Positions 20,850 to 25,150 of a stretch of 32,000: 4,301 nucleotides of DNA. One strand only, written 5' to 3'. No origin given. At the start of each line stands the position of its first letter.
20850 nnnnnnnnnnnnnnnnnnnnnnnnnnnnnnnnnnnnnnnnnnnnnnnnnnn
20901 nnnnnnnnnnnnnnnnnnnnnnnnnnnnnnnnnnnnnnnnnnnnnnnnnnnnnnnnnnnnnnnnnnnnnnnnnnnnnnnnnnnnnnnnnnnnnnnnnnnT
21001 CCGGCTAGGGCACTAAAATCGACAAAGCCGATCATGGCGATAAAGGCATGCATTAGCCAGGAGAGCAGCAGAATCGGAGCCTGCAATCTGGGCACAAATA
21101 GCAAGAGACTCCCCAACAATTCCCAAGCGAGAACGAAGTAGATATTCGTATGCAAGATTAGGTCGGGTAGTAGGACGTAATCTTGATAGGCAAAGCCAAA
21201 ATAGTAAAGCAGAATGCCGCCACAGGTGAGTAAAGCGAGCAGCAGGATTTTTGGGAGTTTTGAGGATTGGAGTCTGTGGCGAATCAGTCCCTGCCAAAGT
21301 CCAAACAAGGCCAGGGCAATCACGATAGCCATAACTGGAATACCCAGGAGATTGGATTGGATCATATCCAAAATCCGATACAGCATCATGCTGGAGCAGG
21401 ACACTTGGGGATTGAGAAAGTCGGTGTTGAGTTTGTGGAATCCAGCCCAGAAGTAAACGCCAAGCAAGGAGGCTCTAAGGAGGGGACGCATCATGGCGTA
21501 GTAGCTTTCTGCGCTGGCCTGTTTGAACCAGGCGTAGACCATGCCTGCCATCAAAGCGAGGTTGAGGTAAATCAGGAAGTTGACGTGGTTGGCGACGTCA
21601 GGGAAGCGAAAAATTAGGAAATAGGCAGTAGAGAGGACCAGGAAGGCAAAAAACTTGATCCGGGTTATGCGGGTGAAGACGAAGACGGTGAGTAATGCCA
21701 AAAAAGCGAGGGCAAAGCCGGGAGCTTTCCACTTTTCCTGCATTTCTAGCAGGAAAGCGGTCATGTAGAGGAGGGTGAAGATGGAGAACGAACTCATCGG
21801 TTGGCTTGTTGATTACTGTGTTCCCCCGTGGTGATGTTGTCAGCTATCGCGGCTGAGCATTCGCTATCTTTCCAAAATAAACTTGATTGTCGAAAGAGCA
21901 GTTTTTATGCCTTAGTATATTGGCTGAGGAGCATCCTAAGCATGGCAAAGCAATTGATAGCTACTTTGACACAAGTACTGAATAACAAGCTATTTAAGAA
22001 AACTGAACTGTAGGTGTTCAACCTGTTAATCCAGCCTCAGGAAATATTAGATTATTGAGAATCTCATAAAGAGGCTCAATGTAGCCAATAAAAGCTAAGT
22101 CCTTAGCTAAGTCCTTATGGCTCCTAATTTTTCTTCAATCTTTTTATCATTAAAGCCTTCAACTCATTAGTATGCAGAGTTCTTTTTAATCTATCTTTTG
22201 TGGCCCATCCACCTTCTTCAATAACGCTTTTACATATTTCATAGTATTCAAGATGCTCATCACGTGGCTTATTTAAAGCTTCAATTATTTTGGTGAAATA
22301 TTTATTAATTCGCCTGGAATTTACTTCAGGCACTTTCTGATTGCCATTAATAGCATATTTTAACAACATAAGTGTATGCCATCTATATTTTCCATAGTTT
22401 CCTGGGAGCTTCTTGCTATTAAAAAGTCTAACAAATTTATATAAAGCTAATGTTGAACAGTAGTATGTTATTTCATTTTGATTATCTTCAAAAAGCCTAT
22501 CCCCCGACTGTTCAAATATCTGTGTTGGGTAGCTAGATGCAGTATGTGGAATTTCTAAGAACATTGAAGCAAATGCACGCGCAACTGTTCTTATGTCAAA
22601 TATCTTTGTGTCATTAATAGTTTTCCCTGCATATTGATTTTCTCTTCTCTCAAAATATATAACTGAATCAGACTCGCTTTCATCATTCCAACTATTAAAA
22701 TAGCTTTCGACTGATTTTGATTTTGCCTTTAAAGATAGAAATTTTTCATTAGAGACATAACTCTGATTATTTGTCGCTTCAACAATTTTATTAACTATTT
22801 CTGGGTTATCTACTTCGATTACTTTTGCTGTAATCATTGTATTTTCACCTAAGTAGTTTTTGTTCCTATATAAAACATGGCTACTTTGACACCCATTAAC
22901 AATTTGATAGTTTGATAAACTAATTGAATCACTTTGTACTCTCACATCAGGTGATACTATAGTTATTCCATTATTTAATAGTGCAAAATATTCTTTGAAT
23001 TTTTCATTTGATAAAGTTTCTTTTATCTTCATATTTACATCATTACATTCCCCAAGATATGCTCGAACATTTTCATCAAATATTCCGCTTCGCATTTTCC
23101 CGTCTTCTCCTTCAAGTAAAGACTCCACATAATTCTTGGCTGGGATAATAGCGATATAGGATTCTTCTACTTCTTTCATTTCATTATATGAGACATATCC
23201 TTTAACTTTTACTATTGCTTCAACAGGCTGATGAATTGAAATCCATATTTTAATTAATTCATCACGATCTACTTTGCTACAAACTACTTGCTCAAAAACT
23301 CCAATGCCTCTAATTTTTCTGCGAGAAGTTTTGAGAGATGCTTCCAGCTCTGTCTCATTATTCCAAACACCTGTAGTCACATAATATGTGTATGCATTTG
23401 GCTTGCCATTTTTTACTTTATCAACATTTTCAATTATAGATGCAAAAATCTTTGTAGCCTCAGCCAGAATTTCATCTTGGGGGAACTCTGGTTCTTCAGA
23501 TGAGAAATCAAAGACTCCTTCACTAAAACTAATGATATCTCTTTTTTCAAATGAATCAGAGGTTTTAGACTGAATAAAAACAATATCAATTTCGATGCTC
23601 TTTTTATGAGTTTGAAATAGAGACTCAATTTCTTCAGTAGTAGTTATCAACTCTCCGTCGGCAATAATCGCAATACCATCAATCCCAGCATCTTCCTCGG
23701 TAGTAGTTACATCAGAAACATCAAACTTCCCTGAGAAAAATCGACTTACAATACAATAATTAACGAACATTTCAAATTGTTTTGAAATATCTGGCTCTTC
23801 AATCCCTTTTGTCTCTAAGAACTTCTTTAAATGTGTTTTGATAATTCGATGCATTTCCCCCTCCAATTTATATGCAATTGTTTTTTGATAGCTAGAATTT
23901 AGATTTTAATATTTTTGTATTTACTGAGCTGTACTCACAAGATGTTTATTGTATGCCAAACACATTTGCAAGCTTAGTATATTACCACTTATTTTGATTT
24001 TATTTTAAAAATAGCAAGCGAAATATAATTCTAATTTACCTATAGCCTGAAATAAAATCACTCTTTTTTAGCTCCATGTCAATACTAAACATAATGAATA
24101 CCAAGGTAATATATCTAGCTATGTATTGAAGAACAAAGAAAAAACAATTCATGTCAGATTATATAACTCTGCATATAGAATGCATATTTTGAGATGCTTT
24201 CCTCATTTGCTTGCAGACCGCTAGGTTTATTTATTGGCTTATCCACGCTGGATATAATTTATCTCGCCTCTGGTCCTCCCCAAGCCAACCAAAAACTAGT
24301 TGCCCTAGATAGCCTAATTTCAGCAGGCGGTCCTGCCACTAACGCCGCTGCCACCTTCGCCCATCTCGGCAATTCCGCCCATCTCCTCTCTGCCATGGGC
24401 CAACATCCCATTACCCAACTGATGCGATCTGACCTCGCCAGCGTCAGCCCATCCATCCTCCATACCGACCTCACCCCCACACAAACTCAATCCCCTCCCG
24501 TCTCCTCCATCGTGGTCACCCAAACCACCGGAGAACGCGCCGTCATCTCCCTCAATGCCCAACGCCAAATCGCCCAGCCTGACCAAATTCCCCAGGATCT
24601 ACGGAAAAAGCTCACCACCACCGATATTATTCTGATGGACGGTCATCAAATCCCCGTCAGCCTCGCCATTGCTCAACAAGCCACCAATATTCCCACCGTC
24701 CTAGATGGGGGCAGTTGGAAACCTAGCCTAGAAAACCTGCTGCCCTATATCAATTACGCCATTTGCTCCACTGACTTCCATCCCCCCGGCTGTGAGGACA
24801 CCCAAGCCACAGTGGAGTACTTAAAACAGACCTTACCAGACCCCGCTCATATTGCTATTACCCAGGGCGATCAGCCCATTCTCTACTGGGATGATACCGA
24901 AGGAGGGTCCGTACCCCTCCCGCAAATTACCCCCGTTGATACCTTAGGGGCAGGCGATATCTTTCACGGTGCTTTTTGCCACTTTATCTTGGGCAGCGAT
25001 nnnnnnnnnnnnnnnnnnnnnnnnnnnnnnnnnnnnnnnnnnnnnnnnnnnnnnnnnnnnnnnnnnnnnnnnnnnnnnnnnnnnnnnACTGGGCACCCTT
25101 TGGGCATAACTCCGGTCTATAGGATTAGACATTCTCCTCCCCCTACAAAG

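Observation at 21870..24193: Solo AIPR-family abortive-infection-like gene on a ~2.3-kb low-GC islet between core genes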

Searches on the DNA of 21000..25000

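Call 46: search_rna_families(source=window, start=21000, end=25000, threshold=evalue, max_evalue=1)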
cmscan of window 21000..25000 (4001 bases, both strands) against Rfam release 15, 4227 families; matches with E-value up to 1: 1.
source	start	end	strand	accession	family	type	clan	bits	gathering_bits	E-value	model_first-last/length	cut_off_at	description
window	24118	24179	+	RF00267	snoR64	Gene; snRNA; snoRNA; CD-box;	-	22.6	45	0.84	1-94/94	no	Small nucleolar RNA R64/Z200 family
